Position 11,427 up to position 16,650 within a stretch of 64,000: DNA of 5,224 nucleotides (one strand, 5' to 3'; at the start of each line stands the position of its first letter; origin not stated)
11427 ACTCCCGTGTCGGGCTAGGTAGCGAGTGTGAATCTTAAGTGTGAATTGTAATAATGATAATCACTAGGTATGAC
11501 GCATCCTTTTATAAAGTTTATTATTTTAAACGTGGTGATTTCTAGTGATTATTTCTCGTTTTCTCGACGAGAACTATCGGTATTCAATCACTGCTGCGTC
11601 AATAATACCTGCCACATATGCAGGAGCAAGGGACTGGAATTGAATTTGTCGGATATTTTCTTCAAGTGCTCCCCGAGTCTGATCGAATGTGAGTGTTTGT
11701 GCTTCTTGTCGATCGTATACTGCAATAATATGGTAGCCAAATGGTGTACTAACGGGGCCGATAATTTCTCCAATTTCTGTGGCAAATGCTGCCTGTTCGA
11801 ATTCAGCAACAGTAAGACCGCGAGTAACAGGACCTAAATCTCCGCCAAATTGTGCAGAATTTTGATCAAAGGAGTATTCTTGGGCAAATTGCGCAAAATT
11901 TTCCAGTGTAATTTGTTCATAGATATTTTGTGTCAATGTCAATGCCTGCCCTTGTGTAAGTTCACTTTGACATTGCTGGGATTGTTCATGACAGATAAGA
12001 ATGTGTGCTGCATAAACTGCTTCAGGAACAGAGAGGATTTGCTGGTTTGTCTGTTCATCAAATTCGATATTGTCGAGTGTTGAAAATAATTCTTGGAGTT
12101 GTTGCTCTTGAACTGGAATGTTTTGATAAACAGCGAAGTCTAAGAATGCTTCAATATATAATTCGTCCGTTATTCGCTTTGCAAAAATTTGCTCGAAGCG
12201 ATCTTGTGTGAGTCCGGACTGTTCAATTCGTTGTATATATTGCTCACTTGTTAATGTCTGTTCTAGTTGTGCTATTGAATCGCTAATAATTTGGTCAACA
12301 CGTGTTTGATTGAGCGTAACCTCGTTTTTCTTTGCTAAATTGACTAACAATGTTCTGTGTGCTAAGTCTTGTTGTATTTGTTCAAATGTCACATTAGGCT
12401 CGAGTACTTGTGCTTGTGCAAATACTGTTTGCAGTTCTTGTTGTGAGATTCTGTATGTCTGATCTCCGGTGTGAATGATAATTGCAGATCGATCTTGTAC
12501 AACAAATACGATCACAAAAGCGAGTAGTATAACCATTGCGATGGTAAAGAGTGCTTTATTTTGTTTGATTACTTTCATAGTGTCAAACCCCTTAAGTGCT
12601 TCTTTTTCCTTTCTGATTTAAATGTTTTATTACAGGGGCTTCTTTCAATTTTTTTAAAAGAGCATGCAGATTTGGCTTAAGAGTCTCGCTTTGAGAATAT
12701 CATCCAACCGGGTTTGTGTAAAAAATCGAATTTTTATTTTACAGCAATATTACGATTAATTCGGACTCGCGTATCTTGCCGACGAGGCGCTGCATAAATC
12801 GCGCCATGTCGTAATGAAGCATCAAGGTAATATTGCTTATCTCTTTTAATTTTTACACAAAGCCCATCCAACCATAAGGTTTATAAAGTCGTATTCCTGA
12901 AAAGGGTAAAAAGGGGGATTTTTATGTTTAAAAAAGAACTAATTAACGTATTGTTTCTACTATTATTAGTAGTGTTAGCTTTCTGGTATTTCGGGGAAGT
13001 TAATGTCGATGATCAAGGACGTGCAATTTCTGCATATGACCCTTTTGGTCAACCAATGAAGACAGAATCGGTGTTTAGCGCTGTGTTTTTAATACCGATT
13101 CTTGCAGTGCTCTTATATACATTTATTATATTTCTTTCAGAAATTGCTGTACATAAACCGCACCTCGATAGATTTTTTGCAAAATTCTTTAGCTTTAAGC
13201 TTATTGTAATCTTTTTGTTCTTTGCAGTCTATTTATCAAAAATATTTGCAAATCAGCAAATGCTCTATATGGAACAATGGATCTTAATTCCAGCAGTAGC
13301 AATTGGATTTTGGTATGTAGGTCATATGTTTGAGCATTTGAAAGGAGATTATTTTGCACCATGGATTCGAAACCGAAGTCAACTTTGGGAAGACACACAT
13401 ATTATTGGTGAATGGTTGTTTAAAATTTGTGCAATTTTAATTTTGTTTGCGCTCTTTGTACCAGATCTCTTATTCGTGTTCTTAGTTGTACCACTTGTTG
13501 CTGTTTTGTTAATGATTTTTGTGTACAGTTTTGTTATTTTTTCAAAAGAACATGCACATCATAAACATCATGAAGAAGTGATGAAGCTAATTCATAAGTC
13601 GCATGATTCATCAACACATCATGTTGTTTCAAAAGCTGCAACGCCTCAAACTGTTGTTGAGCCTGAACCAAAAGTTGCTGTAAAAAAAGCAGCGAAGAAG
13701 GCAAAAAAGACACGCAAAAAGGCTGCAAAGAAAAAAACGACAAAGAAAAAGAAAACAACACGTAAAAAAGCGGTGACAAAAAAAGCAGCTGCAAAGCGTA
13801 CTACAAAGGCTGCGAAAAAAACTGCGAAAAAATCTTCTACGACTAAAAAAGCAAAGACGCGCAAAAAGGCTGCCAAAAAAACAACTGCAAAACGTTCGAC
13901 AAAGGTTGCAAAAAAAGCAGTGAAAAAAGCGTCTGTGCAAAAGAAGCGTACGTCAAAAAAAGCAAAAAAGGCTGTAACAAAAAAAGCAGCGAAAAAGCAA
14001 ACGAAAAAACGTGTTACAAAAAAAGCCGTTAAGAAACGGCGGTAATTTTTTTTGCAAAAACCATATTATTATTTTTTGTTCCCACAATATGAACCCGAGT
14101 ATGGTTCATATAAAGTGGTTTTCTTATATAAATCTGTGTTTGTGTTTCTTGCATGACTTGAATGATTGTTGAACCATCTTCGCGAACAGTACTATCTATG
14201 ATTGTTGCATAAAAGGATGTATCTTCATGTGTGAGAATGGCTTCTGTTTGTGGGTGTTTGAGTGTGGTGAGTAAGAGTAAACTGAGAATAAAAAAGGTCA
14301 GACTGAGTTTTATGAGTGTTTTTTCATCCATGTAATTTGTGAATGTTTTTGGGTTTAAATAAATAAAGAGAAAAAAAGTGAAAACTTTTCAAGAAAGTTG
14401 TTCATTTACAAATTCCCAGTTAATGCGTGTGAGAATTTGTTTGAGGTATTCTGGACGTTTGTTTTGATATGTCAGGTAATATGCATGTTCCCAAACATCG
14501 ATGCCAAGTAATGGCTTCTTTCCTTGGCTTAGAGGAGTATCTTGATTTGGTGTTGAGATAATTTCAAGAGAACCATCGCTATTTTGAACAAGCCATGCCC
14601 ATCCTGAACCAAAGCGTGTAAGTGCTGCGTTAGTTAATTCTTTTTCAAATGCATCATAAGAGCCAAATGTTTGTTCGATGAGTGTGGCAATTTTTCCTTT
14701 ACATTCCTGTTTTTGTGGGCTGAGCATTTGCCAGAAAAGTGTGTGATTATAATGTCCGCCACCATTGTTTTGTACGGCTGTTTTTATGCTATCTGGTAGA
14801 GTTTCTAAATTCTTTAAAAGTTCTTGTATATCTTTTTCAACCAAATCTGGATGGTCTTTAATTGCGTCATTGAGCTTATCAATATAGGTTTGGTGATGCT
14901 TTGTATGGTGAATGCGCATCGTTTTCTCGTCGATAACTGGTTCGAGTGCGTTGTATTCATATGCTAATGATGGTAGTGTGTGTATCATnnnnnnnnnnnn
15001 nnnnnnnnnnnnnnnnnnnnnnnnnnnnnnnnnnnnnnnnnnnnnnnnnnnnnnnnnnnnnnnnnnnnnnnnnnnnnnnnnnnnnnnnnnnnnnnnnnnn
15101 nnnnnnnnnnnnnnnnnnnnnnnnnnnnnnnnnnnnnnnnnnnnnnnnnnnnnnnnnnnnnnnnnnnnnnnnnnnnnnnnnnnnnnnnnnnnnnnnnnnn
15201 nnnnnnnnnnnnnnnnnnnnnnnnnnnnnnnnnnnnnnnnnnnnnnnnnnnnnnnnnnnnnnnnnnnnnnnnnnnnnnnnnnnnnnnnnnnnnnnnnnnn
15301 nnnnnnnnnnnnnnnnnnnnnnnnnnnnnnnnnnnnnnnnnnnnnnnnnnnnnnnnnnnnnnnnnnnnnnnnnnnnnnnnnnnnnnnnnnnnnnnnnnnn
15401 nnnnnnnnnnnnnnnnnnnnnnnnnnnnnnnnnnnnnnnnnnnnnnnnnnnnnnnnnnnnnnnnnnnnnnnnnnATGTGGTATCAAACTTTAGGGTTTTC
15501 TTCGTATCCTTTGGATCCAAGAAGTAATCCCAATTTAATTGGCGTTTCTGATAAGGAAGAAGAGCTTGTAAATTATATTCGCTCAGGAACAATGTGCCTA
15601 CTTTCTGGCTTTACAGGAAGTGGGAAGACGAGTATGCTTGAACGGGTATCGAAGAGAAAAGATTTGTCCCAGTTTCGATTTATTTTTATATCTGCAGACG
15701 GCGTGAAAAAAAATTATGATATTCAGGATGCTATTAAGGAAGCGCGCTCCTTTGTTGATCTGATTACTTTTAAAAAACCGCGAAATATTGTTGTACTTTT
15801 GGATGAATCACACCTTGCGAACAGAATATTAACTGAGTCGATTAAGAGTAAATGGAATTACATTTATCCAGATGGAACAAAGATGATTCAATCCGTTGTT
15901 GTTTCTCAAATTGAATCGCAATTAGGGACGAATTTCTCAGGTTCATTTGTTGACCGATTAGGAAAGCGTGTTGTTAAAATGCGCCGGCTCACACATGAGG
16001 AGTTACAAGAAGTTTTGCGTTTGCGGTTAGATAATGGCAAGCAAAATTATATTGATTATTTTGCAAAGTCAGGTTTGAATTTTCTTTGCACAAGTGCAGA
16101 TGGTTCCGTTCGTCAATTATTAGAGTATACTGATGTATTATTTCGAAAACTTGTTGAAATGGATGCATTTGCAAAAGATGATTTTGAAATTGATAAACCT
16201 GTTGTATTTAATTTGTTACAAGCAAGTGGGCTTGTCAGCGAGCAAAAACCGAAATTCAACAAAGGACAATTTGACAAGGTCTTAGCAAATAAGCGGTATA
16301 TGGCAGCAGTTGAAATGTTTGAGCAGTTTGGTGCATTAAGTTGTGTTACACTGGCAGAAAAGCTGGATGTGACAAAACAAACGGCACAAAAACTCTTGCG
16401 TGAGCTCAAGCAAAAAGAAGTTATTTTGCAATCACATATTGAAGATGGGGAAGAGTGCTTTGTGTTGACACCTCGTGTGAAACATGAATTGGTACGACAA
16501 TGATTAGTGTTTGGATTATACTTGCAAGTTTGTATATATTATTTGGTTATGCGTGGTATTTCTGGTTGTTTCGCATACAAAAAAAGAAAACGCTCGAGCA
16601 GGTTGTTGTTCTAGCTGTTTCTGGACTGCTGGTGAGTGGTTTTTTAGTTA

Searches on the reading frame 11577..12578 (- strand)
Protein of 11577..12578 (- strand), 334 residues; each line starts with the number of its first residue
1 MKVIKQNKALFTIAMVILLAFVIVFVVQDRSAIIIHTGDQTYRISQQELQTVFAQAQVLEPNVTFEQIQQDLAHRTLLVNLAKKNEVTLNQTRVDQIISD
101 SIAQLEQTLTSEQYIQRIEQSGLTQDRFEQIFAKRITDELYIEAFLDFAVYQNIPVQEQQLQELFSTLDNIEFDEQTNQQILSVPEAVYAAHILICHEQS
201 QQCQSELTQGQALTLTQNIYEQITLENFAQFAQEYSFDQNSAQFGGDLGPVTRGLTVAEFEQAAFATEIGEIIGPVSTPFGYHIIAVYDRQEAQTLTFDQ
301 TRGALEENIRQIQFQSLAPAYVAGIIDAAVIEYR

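Call 29: search_protein_families(library=pfam, proteins=[window:11577-12578:-], max_evalue=0.00001)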
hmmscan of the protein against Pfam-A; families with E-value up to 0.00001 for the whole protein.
window:11577-12578:- (334 aa): 3 families
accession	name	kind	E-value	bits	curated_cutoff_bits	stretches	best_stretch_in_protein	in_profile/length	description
PF13616.12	Rotamase_3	-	6.6e-23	81.9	22.5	1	184-290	12-115/116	PPIC-type PPIASE domain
PF00639.27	Rotamase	-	1.8e-21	77.3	21.7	1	192-287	1-95/97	PPIC-type PPIASE domain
PF13145.12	Rotamase_2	-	1.4e-09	39.2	27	1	224-302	47-120/121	PPIC-type PPIASE domain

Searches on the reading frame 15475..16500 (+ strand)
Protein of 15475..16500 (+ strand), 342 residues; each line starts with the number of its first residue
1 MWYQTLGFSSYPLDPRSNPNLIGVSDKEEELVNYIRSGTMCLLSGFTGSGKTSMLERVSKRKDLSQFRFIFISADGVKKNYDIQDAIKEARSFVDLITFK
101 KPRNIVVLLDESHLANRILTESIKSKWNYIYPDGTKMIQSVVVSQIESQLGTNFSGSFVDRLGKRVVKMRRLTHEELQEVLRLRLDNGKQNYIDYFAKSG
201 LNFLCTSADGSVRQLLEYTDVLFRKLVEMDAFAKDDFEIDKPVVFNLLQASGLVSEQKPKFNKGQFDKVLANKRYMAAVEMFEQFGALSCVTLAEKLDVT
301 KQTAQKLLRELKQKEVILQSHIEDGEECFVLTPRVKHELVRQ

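Call 64: search_protein_families(library=pfam, proteins=[window:15475-16500:+], max_evalue=0.01)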
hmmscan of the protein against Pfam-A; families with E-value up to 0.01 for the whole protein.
window:15475-16500:+ (342 aa): 12 families
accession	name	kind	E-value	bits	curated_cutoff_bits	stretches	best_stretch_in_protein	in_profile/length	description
PF00004.35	AAA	-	0.00012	23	21.2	1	41-115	1-69/131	ATPase family associated with various cellular activities (AAA)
PF13173.12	AAA_14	-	0.00054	20.4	27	1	40-128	4-86/129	AAA domain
PF13401.12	AAA_22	-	0.0016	19.2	27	0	37-88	4-55/130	AAA domain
PF08279.18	HTH_11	-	0.0024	18.2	25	1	279-320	6-48/55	HTH domain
PF12775.13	AAA_7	-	0.0029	17.6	25.8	1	34-89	29-84/181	P-loop containing dynein motor region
PF12802.13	MarR_2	-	0.0031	18.1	27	0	288-317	21-50/61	MarR family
PF13191.12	AAA_16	-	0.0047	17.9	32.6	0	35-75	19-61/167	AAA ATPase domain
PF25201.1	nSTAND6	-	0.0072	16.8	27.7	0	30-75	10-55/148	Novel STAND NTPase 6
PF21310.3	OCRL-like_ASH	-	0.0082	16.7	27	0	168-194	78-104/109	Inositol polyphosphate 5-phosphatase OCRL-like, ASH domain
PF02492.25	cobW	-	0.0085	16.1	20.7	0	41-63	3-24/180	CobW/HypB/UreG, nucleotide-binding domain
PF13238.12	AAA_18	-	0.0094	16.8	29.4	0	42-70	2-25/128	AAA domain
PF08220.18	HTH_DeoR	-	0.0099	16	21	0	279-321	6-48/57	DeoR-like helix-turn-helix domain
